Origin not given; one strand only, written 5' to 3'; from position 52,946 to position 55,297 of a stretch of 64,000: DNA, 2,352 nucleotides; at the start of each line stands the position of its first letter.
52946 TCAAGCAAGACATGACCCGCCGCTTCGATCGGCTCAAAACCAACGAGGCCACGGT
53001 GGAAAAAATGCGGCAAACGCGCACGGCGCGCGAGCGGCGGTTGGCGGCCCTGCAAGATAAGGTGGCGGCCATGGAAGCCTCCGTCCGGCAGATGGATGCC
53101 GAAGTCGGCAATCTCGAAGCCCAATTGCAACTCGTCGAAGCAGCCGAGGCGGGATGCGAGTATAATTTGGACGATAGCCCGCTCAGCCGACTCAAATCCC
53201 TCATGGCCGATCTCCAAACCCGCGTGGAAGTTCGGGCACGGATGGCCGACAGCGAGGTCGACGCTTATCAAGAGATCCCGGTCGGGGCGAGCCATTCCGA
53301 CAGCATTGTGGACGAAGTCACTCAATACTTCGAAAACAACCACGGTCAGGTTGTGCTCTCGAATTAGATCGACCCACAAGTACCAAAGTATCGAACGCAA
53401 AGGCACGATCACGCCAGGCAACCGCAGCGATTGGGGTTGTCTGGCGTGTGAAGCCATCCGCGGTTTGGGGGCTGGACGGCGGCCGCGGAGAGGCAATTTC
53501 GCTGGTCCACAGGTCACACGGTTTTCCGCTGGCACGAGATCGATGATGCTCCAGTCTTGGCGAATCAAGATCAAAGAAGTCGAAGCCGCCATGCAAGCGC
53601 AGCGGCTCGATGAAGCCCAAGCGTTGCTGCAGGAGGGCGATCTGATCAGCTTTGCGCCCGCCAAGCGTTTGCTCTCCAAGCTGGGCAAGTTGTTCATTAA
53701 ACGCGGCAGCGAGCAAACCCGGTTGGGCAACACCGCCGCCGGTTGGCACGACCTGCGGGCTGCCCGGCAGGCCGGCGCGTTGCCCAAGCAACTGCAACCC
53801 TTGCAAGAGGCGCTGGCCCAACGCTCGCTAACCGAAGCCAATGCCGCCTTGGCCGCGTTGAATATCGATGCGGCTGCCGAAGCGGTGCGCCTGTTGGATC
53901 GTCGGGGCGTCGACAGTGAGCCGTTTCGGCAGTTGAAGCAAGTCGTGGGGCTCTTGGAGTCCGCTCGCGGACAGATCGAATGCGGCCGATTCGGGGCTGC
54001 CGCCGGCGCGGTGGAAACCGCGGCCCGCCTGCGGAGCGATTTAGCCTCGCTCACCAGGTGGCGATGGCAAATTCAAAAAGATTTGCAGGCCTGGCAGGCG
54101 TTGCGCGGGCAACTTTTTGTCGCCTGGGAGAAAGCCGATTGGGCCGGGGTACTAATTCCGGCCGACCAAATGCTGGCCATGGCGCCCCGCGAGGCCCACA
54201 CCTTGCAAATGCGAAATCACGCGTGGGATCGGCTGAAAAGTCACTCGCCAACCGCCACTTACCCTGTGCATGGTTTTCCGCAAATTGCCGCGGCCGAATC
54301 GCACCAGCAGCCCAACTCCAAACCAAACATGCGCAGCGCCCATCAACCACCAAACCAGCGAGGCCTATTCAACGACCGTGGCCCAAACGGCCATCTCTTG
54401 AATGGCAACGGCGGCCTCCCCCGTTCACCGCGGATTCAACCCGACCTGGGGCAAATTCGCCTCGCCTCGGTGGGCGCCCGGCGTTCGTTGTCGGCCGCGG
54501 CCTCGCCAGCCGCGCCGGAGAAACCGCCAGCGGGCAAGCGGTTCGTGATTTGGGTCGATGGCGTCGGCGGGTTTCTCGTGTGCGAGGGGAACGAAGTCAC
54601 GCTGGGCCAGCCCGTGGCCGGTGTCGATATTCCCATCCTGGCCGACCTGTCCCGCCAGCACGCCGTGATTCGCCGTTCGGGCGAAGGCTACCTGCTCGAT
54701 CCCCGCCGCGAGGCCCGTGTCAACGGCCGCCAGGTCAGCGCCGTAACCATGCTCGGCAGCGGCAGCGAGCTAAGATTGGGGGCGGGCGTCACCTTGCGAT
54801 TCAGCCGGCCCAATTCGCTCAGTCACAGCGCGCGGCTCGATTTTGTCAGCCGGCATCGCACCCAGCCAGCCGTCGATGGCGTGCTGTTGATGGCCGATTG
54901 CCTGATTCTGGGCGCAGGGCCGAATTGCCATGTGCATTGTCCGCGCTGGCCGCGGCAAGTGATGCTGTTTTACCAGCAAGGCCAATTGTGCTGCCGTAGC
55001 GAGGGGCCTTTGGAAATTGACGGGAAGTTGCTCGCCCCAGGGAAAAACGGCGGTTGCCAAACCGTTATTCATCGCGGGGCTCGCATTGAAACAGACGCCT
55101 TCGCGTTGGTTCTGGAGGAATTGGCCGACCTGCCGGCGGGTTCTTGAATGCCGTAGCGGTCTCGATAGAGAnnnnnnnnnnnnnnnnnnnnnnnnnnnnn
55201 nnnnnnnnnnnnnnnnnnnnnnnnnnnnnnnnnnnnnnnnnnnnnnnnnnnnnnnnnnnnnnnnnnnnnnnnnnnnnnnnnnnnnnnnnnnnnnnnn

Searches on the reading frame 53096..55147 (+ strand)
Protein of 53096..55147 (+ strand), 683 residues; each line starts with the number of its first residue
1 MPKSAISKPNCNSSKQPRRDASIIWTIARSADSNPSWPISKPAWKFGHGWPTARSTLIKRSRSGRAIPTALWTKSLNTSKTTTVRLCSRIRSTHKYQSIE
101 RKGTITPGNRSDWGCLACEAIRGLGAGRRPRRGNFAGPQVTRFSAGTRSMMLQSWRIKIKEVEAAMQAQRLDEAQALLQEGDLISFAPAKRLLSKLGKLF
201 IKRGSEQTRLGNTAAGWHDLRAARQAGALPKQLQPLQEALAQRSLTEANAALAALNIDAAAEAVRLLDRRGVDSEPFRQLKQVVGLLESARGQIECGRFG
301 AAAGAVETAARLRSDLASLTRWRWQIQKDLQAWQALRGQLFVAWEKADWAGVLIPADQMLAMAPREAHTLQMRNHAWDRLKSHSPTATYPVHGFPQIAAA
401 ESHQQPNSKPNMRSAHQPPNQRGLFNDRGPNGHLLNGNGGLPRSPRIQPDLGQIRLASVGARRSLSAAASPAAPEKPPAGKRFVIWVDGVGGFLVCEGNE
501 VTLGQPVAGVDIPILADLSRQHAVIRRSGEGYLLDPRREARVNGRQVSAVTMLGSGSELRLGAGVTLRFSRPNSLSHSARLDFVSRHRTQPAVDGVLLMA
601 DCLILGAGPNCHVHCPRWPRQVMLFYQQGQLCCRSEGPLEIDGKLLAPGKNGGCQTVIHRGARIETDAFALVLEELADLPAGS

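Call 95: search_protein_families(library=pfam, proteins=[window:53096-55147:+], max_evalue=0.001)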
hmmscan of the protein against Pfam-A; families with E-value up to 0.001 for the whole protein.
window:53096-55147:+ (683 aa): 1 family
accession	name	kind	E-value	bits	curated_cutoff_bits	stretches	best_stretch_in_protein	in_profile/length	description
PF00498.31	FHA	-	0.00025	21.9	20.7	0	516-562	16-67/67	FHA domain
